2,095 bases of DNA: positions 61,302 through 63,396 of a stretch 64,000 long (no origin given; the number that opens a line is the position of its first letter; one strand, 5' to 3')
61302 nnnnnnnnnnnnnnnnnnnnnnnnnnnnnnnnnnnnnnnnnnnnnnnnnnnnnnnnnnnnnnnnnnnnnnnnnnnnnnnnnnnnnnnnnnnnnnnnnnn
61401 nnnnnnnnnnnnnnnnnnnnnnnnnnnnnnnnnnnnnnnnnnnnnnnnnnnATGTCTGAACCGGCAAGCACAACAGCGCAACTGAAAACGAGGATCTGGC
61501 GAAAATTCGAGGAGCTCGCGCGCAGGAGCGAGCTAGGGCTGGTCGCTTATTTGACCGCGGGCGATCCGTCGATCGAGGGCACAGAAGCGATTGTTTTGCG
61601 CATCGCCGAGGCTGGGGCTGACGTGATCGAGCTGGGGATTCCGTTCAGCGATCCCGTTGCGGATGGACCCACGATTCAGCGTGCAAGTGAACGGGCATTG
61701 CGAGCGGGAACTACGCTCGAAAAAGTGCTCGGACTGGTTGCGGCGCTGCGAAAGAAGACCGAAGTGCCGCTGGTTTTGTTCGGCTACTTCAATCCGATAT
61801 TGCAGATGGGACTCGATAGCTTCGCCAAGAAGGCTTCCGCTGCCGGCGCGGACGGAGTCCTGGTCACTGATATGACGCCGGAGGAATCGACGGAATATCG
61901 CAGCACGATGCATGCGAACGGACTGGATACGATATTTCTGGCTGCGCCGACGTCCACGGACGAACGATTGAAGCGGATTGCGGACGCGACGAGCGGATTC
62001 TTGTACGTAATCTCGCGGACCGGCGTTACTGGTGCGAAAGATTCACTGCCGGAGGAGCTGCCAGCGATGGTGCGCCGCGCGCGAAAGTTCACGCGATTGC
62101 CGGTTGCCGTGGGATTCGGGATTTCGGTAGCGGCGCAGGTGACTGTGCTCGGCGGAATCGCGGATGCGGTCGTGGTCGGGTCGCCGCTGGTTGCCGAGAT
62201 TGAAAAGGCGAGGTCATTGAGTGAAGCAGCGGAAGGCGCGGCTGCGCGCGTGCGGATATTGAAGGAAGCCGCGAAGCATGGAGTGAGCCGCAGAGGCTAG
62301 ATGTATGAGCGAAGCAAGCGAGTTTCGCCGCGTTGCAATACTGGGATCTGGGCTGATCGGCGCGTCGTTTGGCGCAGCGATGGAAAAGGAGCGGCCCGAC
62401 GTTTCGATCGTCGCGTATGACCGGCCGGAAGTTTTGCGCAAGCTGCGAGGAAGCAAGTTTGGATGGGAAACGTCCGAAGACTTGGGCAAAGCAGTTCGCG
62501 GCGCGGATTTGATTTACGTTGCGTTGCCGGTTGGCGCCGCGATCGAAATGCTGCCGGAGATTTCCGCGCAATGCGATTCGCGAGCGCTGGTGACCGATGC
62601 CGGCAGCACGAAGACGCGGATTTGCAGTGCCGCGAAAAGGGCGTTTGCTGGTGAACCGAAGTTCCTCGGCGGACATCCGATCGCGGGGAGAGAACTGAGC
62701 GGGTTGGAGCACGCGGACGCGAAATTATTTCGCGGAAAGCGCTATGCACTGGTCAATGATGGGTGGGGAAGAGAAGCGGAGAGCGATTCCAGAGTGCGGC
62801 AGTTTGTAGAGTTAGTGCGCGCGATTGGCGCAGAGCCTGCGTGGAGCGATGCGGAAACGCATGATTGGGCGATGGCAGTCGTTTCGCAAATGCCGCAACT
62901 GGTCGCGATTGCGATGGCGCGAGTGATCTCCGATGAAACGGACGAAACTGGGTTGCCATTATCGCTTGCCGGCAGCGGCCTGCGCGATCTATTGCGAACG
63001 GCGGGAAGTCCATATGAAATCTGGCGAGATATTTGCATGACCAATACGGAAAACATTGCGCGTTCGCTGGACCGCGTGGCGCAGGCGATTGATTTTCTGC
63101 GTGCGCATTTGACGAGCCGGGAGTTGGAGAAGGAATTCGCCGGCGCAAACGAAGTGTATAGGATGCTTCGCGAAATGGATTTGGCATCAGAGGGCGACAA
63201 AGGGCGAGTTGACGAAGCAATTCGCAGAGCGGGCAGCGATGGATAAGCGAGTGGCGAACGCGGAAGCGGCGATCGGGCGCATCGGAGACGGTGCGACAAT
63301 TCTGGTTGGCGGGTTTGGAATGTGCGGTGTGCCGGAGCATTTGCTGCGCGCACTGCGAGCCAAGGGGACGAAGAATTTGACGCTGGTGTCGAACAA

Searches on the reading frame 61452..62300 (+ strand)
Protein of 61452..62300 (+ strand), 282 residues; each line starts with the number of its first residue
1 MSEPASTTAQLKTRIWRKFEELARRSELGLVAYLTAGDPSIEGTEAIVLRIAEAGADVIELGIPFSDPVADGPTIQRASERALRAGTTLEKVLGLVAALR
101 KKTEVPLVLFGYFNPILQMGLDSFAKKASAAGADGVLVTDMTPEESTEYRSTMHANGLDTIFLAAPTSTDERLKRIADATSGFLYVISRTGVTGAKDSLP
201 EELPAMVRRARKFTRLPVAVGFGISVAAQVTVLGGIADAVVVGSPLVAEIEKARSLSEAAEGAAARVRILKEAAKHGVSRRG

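Call 25: search_protein_families(library=pfam, proteins=[window:61452-62300:+], max_evalue=0.0001)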
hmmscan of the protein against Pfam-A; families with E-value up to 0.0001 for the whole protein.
window:61452-62300:+ (282 aa): 1 family
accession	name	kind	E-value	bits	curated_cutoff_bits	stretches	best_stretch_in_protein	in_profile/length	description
PF00290.26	Trp_syntA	-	5.4e-86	288.2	27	1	19-272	1-256/259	Tryptophan synthase alpha chain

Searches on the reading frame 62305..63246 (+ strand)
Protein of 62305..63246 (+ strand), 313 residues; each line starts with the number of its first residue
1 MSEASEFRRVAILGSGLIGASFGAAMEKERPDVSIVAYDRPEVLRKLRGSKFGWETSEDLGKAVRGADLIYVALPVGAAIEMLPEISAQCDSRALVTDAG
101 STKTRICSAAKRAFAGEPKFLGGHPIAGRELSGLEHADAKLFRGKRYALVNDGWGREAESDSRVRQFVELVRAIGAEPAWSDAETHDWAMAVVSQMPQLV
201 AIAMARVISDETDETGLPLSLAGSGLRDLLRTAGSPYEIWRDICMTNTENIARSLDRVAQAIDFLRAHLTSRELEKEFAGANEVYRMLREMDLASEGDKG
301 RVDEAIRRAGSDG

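Call 25: search_protein_families(library=pfam, proteins=[window:62305-63246:+], max_evalue=0.0001)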
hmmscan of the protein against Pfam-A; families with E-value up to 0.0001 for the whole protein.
window:62305-63246:+ (313 aa): 3 families
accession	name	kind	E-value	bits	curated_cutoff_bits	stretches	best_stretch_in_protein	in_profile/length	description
PF02153.23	PDH_N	-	1.3e-20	73.9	26.5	1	23-169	2-146/154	Prephenate dehydrogenase, nucleotide-binding domain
PF20463.3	PDH_C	-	2.6e-17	63.4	22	1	182-275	1-94/102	Prephenate dehydrogenase, dimerization domain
PF03807.23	F420_oxidored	-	4.1e-05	24.5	21.6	1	9-96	1-88/94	NADP oxidoreductase coenzyme F420-dependent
